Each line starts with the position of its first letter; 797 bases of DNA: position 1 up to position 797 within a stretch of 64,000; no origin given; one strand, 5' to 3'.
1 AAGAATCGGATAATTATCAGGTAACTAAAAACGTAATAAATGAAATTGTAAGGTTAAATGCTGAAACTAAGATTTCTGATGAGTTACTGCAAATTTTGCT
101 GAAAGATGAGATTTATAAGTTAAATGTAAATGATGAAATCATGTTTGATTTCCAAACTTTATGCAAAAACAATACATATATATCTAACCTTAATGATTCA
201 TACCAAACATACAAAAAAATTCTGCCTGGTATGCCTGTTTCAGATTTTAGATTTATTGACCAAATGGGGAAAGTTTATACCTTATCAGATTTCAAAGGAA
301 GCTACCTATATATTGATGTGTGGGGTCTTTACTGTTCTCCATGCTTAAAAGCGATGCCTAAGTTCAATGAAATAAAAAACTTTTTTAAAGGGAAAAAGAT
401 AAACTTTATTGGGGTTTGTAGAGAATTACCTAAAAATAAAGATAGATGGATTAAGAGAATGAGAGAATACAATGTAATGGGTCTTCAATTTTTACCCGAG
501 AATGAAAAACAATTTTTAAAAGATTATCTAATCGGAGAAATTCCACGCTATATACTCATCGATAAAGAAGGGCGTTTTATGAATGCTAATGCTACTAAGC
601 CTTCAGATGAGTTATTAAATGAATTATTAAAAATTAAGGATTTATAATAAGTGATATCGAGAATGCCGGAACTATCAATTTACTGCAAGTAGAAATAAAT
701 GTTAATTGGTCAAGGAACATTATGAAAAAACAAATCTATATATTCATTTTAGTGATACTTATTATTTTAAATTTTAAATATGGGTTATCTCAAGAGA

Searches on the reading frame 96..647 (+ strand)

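Call 45: search_protein_families(library=pfam, proteins=[window:96-647:+], max_evalue=0.00001)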
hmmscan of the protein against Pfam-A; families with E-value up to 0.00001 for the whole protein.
window:96-647:+ (183 aa): 3 families
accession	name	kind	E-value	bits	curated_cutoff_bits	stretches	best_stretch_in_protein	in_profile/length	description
PF00578.27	AhpC-TSA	-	2e-11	44.3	26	1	45-159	2-119/124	AhpC/TSA family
PF08534.16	Redoxin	-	9.8e-11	42.1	26.6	1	45-160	3-127/148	Redoxin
PF13905.12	Thioredoxin_8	-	1.6e-09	38.4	27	1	69-160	2-93/94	Thioredoxin-like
